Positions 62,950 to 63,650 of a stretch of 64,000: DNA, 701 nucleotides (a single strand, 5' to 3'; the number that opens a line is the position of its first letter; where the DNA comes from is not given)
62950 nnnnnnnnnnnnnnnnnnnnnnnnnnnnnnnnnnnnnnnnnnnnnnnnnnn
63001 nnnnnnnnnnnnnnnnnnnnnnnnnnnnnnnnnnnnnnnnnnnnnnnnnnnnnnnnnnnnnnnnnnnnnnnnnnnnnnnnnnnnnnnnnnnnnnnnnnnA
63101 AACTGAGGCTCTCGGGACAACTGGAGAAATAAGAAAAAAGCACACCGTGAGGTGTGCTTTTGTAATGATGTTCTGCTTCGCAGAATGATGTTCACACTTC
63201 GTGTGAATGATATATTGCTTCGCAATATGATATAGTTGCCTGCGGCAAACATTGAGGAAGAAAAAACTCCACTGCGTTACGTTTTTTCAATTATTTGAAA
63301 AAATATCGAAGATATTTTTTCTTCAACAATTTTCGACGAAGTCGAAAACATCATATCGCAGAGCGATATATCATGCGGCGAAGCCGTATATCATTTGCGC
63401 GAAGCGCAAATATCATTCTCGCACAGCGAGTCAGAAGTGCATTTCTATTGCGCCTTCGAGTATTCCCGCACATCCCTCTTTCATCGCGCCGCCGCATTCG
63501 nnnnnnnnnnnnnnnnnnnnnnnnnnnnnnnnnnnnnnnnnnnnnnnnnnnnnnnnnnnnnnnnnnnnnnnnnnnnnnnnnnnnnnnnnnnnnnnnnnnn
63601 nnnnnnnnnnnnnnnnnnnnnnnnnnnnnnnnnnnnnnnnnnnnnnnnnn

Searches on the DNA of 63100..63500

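Call 83: search_rna_families(source=window, start=63100, end=63500, threshold=evalue, max_evalue=1, show_alignments=3)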
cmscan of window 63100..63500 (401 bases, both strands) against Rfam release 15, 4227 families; matches with E-value up to 1: 11.
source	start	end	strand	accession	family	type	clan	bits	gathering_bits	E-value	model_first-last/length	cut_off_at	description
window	63343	63418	-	RF01706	Gut-1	Gene; sRNA;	-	58.4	50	3.3e-11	1-77/77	no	Gut-1 RNA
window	63163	63238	+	RF01706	Gut-1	Gene; sRNA;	-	48.8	50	8.8e-09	1-77/77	no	Gut-1 RNA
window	63183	63395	+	RF04139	MIR841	Gene; miRNA;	-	41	200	3.6e-07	1-212/212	no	MIR841 microRNA precursor family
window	63184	63396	-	RF04139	MIR841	Gene; miRNA;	-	40.3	200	5.5e-07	1-212/212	no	MIR841 microRNA precursor family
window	63197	63404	+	RF00886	MIR807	Gene; miRNA;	-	27.2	113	0.0019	1-176/176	no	MIR807 microRNA precursor family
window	63250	63331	-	RF04295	mir-329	Gene; miRNA;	CL00149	24.1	76.8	0.0063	1-80/80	no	mir-329 microRNA precursor family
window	63213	63331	+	RF01644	ceN59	Gene; snRNA; snoRNA; HACA-box;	-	22.4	50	0.19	1-137/137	no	Caenorhabditis snoRNA ceN59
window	63197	63404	-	RF00886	MIR807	Gene; miRNA;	-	22.1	113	0.033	1-176/176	no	MIR807 microRNA precursor family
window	63205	63376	+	RF04228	MIR6140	Gene; miRNA;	-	22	140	0.09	1-165/165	no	MIR6140 microRNA precursor family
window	63170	63410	+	RF04133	MIR2646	Gene; miRNA;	-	21.4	245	0.015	1-256/256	no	MIR2646 microRNA precursor family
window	63286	63400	+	RF02615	BSR0626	Gene; sRNA;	-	20.4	155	0.22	1-128/128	no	Brucella sRNA 0626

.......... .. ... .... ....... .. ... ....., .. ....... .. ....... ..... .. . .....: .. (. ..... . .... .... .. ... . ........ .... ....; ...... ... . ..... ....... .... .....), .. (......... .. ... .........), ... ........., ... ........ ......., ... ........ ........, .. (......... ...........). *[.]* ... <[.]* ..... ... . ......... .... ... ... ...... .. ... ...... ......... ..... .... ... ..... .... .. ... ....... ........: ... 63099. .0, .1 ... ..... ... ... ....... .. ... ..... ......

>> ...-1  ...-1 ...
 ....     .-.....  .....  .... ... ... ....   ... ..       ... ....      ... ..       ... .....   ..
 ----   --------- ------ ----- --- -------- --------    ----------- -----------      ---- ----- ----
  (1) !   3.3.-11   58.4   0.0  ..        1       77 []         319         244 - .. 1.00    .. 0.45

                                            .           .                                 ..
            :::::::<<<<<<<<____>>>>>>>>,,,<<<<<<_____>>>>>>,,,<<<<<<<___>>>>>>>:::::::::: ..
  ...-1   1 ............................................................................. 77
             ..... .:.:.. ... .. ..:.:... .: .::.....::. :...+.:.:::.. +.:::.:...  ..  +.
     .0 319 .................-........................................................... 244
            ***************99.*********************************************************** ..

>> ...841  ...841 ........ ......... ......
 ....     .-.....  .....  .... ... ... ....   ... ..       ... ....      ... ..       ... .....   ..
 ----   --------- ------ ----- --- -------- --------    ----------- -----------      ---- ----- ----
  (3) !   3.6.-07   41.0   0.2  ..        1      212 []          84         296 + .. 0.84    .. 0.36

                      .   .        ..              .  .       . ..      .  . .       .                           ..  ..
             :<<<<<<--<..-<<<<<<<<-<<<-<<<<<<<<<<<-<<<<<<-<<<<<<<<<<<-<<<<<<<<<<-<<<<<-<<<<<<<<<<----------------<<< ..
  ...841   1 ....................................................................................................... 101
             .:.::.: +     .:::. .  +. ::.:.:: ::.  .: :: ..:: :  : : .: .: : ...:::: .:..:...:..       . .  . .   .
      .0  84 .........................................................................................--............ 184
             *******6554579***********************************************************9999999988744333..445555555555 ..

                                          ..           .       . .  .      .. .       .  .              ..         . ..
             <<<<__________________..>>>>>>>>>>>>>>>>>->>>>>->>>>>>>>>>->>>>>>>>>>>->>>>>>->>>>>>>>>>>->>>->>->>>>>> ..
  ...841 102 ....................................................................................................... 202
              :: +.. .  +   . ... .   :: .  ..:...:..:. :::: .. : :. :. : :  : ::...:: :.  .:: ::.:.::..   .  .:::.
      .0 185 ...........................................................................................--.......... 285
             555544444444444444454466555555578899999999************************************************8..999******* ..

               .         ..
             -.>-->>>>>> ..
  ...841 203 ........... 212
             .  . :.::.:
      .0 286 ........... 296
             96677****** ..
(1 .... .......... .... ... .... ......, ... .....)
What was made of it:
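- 63163..63238 (+): Gut-1-like hairpin array. Call 83 (48.8 bits).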
